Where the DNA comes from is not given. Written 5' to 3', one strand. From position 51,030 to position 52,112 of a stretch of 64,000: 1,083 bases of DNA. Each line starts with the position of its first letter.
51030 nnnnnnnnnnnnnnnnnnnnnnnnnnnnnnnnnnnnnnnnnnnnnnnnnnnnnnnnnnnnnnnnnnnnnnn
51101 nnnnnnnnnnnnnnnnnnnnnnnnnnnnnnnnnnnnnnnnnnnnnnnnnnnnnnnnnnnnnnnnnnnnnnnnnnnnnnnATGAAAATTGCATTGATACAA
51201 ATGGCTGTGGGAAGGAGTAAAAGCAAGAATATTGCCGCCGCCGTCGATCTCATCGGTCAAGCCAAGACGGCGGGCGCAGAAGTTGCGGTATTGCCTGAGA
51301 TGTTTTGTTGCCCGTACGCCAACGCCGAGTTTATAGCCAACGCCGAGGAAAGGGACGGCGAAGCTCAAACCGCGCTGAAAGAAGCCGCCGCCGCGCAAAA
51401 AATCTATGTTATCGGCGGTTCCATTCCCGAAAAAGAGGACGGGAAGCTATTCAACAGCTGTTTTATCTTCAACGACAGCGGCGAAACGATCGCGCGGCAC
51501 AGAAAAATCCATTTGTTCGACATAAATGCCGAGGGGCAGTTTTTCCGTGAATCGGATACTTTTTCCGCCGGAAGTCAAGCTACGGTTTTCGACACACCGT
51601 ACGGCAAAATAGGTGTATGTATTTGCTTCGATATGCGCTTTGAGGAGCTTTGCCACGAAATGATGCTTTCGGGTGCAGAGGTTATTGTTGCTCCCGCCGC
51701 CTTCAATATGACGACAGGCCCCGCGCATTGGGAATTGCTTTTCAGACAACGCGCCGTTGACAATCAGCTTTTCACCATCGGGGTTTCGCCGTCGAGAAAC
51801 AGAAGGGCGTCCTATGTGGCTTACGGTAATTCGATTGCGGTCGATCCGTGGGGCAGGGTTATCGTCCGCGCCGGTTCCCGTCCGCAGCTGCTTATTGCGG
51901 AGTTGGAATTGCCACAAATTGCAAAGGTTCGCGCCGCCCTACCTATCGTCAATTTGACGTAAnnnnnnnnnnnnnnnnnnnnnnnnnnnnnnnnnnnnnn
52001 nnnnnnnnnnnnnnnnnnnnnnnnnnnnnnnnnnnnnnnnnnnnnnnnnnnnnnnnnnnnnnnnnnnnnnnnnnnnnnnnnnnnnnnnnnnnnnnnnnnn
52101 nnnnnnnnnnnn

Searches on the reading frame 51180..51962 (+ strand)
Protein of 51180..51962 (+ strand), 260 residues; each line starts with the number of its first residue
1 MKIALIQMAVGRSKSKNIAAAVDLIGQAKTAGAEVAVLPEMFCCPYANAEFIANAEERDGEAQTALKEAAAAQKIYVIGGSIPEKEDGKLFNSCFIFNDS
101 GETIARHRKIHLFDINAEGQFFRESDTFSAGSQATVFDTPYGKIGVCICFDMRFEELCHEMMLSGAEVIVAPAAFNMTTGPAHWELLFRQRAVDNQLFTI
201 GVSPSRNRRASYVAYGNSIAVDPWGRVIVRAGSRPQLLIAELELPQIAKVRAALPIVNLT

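Call 28: search_protein_families(library=pfam, proteins=[window:51180-51962:+])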
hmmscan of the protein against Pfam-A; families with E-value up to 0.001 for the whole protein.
window:51180-51962:+ (260 aa): 1 family
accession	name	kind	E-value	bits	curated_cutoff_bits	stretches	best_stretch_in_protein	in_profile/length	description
PF00795.27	CN_hydrolase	-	7.4e-63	212.7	23.2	1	2-251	1-255/256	Carbon-nitrogen hydrolase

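Call 67: find_encoding_contigs(protein=window:51180-51962:+, flank=4000, max_places=6)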
Protein window:51180-51962:+ (260 aa): 1 contig read that carries it; 1 place shown.
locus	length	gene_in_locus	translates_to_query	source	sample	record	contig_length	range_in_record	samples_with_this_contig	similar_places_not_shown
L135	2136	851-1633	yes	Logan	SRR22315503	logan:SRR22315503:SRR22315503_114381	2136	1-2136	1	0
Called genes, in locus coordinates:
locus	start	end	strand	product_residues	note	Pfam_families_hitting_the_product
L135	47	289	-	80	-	-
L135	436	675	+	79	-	PF13443:HTH_26 (weak), PF01381:HTH_3 (weak)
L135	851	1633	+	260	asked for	PF00795:CN_hydrolase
